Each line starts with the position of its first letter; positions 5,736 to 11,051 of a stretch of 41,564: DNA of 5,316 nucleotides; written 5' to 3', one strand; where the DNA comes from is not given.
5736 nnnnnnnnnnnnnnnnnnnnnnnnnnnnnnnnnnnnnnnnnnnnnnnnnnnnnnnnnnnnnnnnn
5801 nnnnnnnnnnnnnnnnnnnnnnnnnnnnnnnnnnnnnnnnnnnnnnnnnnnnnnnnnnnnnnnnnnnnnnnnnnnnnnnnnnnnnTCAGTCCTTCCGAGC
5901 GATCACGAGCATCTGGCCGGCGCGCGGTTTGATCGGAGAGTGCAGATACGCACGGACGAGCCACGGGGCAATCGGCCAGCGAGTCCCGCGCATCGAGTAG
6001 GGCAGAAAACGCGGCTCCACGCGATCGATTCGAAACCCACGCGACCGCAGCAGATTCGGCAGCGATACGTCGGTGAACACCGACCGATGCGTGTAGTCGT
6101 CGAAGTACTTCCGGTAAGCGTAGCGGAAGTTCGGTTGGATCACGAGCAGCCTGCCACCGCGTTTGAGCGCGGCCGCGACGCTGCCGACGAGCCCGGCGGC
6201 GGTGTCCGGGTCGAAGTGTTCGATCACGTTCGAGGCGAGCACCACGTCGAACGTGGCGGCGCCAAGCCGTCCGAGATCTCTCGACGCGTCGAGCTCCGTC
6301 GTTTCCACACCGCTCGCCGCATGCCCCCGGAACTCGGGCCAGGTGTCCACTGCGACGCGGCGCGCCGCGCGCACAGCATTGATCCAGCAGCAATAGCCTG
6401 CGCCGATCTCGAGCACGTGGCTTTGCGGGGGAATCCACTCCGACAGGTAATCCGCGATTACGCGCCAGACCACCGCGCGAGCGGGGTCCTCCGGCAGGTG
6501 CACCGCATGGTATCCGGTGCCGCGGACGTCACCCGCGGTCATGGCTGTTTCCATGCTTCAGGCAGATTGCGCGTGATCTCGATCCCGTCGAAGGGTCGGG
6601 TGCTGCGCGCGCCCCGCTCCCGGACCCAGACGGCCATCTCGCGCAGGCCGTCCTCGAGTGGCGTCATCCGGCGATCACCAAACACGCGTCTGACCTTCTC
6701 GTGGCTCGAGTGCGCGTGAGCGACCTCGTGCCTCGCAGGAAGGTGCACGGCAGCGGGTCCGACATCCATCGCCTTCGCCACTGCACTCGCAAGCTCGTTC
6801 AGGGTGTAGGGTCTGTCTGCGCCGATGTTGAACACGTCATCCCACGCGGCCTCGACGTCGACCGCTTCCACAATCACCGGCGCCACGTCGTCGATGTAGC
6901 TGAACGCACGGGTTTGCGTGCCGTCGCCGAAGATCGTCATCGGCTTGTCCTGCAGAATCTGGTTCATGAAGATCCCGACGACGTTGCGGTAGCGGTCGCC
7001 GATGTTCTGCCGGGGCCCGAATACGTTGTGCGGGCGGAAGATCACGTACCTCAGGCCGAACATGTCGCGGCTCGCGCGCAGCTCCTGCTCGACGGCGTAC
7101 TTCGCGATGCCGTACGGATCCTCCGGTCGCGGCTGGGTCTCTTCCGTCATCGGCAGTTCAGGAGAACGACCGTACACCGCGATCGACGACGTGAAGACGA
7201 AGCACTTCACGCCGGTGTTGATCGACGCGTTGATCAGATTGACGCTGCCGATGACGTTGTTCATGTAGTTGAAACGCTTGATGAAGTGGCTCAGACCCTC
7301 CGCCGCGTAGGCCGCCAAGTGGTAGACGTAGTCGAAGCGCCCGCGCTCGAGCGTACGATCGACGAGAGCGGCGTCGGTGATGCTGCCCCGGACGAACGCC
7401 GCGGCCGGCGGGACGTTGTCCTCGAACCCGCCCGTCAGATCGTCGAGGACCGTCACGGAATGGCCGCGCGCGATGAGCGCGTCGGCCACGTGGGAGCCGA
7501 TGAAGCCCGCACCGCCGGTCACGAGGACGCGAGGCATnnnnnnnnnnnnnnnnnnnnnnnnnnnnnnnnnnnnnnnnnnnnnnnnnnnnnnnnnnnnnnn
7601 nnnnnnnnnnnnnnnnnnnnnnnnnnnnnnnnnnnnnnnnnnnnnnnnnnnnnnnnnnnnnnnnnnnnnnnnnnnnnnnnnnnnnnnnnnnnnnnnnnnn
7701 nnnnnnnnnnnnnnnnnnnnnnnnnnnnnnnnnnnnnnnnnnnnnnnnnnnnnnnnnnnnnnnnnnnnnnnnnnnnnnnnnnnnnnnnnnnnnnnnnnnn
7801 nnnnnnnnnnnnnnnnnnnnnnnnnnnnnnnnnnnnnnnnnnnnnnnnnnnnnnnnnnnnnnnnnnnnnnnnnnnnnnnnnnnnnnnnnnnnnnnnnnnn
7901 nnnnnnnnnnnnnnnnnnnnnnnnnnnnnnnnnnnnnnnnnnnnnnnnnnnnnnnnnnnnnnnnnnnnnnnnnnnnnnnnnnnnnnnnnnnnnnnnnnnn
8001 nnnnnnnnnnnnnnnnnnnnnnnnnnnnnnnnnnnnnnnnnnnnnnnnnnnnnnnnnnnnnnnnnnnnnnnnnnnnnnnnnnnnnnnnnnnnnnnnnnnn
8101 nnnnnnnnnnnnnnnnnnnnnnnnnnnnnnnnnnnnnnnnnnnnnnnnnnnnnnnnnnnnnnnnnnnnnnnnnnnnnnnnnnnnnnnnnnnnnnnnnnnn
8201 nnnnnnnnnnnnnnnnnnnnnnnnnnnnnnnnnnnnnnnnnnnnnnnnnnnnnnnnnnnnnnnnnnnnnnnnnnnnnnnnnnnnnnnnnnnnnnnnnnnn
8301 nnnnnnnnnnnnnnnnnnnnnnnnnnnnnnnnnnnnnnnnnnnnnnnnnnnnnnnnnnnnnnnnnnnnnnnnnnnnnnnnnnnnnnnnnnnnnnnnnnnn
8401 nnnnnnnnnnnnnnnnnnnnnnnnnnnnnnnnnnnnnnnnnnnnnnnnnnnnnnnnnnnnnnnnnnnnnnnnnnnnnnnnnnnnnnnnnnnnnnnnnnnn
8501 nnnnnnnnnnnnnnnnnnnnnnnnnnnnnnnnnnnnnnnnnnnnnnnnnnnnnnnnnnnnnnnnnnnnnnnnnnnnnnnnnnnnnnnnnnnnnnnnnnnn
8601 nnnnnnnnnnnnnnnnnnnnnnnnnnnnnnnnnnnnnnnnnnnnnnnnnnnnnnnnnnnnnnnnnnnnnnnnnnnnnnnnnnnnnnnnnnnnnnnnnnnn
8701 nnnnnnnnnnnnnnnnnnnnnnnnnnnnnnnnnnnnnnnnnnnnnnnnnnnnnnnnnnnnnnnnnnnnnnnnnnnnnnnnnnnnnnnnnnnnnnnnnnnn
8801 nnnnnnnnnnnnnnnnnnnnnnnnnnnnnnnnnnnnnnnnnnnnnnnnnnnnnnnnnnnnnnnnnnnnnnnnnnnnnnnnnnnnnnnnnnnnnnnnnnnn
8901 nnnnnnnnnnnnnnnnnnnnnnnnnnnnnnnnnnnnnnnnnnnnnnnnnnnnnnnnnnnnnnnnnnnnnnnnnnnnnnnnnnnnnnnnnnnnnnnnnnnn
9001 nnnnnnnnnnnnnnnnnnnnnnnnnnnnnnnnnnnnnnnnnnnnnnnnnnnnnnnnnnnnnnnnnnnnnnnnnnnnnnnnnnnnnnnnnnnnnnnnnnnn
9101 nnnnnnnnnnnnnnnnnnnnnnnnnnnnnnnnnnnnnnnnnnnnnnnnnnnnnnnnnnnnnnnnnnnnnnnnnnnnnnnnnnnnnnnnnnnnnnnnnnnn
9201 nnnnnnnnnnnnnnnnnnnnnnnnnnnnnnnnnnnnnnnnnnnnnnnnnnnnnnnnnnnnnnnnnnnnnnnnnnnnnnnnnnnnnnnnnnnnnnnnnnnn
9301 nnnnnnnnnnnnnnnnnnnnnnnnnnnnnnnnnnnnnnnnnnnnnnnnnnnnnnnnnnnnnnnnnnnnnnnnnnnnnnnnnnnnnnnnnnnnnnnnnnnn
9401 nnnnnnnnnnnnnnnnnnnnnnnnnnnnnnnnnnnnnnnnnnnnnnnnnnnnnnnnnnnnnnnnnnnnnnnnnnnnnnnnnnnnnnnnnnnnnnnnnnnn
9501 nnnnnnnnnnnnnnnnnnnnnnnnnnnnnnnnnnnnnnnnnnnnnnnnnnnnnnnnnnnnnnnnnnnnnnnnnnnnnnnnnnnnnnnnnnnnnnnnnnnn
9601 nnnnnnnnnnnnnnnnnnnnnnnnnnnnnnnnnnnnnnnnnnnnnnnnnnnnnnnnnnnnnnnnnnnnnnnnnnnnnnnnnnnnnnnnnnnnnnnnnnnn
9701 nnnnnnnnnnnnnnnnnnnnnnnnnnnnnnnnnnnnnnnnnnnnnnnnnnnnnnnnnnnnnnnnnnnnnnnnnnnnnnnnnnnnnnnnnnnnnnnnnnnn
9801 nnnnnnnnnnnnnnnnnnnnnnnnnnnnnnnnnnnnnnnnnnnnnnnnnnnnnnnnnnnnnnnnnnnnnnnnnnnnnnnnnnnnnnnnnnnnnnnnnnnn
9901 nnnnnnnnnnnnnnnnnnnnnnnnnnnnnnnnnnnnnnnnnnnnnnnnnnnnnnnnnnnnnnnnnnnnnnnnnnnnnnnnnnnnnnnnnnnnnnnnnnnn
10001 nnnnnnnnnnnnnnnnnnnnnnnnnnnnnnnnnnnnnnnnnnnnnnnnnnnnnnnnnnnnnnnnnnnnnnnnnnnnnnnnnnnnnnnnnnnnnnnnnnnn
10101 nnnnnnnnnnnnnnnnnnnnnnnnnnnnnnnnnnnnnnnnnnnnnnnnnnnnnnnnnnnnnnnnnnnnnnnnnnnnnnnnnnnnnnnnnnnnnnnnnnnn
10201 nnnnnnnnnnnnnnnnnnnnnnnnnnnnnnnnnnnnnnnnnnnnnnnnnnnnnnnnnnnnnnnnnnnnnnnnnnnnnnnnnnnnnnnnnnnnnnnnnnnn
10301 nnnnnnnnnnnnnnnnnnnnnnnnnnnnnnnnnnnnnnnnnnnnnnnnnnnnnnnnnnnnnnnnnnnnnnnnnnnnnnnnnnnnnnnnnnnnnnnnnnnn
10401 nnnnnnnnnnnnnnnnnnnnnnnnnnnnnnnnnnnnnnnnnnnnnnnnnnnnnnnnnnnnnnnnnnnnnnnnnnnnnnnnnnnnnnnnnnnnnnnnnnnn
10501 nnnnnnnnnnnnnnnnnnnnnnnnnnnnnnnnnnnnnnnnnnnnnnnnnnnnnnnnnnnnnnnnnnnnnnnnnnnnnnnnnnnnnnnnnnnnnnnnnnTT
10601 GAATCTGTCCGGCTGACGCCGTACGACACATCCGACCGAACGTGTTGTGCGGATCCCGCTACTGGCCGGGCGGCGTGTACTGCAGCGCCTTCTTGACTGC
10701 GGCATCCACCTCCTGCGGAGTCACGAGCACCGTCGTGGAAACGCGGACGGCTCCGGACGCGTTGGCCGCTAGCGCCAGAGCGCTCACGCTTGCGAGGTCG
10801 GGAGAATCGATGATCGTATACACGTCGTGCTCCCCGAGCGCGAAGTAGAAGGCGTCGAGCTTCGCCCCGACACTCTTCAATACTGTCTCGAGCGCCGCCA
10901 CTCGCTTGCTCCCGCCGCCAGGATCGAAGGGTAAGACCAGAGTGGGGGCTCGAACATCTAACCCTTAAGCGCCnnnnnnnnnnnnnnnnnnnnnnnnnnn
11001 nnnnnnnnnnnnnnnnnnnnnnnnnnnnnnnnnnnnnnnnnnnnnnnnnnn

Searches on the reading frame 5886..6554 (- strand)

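Call 26: search_protein_families(library=pfam, proteins=[window:5886-6554:-], max_evalue=0.001)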
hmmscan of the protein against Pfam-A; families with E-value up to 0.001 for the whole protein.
window:5886-6554:- (222 aa): 4 families
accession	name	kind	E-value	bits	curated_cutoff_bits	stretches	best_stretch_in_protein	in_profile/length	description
PF13489.12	Methyltransf_23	-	6.3e-11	42.7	27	1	35-177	14-162/164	Methyltransferase domain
PF08242.18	Methyltransf_12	-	2.3e-07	31.9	30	1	48-136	1-98/98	Methyltransferase domain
PF08241.18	Methyltransf_11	-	8.4e-07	30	21.2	1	48-137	1-94/95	Methyltransferase domain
PF13649.12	Methyltransf_25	-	2.3e-05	25.4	27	1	47-134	1-97/97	Methyltransferase domain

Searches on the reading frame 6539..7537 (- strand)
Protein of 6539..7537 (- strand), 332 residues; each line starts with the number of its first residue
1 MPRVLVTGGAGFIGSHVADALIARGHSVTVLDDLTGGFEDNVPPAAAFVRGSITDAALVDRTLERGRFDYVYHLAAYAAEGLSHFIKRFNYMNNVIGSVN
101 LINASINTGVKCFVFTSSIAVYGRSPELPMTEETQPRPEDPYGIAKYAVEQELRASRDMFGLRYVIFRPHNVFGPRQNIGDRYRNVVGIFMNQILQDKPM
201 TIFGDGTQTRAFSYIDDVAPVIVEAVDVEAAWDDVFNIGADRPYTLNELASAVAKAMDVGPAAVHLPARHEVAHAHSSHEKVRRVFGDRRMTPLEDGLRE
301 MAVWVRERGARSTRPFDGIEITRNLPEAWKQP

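Call 26: search_protein_families(library=pfam, proteins=[window:6539-7537:-], max_evalue=0.001)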
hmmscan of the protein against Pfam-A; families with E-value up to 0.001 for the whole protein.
window:6539-7537:- (332 aa): 9 families
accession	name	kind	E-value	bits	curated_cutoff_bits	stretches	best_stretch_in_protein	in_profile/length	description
PF01370.27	Epimerase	-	8e-58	196.1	20.9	1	4-239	1-240/240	NAD dependent epimerase/dehydratase family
PF16363.11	GDP_Man_Dehyd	-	2.1e-39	136.3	27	1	5-259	1-268/332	GDP-mannose 4,6 dehydratase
PF04321.23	RmlD_sub_bind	-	9.1e-19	68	27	1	3-264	2-238/287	RmlD substrate binding domain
PF01073.25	3Beta_HSD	-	9.1e-17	61.4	22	1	5-226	1-229/280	3-beta hydroxysteroid dehydrogenase/isomerase family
PF02719.21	Polysacc_synt_2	-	2e-15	57.2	20.2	1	4-259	1-249/293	Polysaccharide biosynthesis protein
PF13460.12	NAD_binding_10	-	5.1e-11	43.2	27.2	1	8-171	1-145/184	NAD(P)H-binding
PF07993.18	NAD_binding_4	-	4.6e-08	33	20.1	1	67-192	88-228/258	Male sterility protein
PF05368.20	NmrA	-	4.1e-06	27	27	1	3-257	4-234/298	NmrA-like family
PF08659.16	KR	-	0.00082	19.8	22.6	0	4-27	3-26/180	KR domain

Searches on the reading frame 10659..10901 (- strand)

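Call 27: search_protein_families(library=pfam, proteins=[window:10659-10901:-], max_evalue=0.001)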
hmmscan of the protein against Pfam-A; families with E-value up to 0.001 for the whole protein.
window:10659-10901:- (80 aa): 1 family
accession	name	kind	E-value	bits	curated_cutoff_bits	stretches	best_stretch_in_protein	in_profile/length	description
PF08734.17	GYD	-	5.2e-17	62.1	31.4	1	3-69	25-91/91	GYD domain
